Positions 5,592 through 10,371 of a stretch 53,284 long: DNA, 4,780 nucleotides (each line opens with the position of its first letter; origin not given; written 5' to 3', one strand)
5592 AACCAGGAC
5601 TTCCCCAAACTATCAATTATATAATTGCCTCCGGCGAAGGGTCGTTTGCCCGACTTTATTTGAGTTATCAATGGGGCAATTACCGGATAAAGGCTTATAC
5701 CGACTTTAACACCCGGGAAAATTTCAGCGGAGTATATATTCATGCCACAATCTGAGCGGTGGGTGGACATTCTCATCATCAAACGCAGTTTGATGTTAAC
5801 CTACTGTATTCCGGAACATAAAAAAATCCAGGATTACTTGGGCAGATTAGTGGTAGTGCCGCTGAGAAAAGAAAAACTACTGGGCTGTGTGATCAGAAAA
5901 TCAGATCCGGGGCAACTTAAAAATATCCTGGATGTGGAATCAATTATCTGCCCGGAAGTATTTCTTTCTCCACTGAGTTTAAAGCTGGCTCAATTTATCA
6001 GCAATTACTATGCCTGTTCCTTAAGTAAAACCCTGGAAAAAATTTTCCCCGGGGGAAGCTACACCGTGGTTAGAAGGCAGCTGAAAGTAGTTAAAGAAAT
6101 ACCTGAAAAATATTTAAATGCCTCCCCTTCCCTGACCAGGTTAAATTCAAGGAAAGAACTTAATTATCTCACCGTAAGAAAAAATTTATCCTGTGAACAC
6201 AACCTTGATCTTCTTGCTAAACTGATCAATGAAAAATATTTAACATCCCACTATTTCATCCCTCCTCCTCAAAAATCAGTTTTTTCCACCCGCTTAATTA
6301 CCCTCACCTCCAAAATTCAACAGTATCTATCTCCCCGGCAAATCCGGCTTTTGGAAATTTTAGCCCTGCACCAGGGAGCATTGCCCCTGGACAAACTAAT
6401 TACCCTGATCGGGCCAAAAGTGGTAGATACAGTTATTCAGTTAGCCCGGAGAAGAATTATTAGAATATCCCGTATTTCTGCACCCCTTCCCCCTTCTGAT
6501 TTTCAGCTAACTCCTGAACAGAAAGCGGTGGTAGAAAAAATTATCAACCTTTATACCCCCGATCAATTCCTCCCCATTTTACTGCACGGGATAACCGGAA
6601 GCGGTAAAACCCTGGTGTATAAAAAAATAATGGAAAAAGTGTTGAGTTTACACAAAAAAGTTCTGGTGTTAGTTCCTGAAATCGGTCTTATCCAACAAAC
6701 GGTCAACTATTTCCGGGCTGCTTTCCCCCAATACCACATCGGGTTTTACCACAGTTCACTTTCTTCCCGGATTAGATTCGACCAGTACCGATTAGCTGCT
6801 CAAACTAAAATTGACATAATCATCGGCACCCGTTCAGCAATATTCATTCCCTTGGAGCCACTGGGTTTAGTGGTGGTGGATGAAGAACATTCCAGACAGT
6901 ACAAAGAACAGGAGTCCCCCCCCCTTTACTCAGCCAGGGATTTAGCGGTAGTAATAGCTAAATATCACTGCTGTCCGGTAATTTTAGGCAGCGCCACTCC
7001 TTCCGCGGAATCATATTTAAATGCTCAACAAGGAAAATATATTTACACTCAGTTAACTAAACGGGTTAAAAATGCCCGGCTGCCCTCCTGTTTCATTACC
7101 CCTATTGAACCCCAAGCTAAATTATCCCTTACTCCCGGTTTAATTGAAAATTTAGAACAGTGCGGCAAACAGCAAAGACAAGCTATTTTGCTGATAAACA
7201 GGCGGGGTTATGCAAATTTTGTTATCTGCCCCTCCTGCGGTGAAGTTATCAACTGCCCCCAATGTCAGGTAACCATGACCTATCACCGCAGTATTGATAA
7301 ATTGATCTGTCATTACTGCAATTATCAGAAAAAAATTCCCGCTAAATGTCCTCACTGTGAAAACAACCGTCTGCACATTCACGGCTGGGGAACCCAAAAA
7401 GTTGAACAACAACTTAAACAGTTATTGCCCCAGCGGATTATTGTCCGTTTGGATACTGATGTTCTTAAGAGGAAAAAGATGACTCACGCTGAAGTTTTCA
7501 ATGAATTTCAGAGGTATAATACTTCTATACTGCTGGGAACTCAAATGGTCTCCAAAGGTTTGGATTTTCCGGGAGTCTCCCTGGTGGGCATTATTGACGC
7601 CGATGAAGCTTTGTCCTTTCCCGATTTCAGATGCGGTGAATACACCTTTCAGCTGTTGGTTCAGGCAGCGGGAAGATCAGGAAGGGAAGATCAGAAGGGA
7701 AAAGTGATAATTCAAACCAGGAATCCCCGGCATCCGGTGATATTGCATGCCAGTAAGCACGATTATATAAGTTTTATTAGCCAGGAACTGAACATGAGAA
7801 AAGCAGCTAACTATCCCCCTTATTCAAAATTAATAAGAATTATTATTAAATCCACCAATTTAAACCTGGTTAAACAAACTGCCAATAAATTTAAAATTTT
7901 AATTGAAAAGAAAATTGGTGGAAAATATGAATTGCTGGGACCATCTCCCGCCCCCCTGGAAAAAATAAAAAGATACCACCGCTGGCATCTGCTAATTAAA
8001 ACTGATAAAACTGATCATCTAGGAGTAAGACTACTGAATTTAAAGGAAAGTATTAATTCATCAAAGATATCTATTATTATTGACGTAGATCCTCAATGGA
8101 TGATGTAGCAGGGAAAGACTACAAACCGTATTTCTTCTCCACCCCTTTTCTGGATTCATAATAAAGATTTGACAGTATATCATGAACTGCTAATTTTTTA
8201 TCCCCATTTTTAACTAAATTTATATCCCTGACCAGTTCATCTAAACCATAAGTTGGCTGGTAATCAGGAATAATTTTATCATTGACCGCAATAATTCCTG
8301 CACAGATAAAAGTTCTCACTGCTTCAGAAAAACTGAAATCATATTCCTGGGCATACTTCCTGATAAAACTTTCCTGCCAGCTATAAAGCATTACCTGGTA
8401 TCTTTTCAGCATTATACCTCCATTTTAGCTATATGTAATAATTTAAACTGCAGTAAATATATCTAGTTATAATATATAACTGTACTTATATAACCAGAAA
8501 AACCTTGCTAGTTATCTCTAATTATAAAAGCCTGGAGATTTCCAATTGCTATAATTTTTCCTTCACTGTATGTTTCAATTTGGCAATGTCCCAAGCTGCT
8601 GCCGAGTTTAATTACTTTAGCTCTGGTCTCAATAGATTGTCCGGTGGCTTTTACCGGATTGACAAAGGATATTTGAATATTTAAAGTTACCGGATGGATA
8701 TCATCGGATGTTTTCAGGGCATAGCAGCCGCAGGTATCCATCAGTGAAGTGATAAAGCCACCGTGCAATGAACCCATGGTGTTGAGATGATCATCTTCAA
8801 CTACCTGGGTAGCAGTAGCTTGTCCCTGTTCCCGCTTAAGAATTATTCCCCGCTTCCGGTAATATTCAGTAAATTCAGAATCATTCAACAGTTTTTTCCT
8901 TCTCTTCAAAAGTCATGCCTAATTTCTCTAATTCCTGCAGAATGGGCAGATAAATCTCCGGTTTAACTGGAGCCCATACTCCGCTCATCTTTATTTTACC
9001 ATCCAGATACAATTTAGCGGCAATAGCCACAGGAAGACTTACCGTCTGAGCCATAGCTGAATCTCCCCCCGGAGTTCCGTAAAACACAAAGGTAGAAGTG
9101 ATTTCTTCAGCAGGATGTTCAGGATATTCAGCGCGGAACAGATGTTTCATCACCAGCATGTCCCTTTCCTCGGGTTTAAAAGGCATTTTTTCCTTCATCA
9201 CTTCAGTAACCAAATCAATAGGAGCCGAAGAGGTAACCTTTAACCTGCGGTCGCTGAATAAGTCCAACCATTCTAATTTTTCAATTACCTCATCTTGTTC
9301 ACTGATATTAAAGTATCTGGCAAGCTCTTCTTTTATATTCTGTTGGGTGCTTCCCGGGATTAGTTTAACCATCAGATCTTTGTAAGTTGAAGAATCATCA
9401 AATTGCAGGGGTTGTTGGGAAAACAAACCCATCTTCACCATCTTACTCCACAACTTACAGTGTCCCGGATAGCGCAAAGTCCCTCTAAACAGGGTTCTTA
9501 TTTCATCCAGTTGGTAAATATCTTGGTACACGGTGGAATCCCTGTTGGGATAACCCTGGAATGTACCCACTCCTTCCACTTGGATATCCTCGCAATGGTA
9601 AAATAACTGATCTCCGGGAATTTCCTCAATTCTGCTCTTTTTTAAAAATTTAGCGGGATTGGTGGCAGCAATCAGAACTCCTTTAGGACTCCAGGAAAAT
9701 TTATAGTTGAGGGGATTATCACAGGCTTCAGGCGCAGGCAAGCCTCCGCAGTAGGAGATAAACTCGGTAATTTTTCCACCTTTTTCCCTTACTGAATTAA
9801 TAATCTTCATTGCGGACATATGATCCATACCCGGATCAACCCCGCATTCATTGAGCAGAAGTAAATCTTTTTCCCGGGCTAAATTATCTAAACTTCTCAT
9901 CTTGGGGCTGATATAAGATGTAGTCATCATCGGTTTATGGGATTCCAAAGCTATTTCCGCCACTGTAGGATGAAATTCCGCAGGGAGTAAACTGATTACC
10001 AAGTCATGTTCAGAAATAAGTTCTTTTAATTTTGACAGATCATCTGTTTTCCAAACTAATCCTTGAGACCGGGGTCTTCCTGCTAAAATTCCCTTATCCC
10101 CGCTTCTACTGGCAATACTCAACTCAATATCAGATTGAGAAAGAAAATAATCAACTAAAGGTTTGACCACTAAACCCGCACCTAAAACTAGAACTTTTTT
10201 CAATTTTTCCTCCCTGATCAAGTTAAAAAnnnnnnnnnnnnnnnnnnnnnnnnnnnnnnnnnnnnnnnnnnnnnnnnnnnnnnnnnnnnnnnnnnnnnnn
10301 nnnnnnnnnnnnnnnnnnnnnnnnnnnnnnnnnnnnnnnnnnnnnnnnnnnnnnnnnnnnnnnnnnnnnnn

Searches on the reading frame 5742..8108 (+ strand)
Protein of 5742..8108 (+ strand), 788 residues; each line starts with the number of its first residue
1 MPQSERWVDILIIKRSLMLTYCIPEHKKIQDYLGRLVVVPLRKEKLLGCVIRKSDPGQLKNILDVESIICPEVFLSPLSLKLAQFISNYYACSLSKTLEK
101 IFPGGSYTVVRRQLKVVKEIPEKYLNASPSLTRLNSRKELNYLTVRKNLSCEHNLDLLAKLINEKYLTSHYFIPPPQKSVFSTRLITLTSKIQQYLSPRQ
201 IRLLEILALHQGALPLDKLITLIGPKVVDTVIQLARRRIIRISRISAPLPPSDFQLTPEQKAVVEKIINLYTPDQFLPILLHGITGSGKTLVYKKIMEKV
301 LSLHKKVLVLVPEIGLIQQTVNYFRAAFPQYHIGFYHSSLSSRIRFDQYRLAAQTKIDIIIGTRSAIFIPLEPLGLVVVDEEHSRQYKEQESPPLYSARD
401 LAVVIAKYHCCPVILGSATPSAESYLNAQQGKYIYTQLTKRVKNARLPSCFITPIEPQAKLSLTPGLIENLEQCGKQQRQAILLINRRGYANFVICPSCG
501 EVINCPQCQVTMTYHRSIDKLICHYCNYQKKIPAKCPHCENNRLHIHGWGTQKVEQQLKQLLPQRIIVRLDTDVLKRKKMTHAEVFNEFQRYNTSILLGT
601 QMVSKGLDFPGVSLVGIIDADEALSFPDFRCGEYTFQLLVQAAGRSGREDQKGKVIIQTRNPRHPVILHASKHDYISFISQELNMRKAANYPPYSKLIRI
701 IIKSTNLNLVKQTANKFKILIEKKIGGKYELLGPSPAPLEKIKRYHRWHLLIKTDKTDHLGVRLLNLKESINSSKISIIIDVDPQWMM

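Call 90: search_protein_families(library=pfam, proteins=[window:5742-8108:+], max_evalue=0.000001)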
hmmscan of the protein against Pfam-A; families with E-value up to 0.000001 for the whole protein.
window:5742-8108:+ (788 aa): 6 families
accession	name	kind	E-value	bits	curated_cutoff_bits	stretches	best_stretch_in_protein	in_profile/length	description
PF18074.6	PriA_C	-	6.3e-20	72.2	26.9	1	693-784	1-95/95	Primosomal protein N C-terminal domain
PF04851.21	ResIII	-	1.3e-17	64.7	22.5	1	254-421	2-163/164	Type III restriction enzyme, res subunit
PF00270.35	DEAD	-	1.6e-16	60.9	26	1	258-423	2-162/167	DEAD/DEAH box helicase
PF17764.6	PriA_3primeBD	-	1.4e-12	47.7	22.7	1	18-103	11-96/96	3'DNA-binding domain (3'BD)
PF00271.37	Helicase_C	-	1.5e-12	48.1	23.5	1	551-648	25-108/110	Helicase conserved C-terminal domain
PF18319.7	Zn_ribbon_PriA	-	2.7e-10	40.5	26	1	505-531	1-27/27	PriA DNA helicase Cys-rich region (CRR) domain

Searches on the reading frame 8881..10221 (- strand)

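Call 90: search_protein_families(library=pfam, proteins=[window:8881-10221:-], max_evalue=0.000001)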
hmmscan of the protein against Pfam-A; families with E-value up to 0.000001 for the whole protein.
window:8881-10221:- (446 aa): 2 families
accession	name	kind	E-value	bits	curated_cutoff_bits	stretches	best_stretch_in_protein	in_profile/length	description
PF16653.10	Sacchrp_dh_C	-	4e-84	283.3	31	1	127-435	1-264/265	Saccharopine dehydrogenase C-terminal domain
PF03435.24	Sacchrp_dh_NADP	-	3.3e-14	53.8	25.1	1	10-119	1-125/129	Saccharopine dehydrogenase NADP binding domain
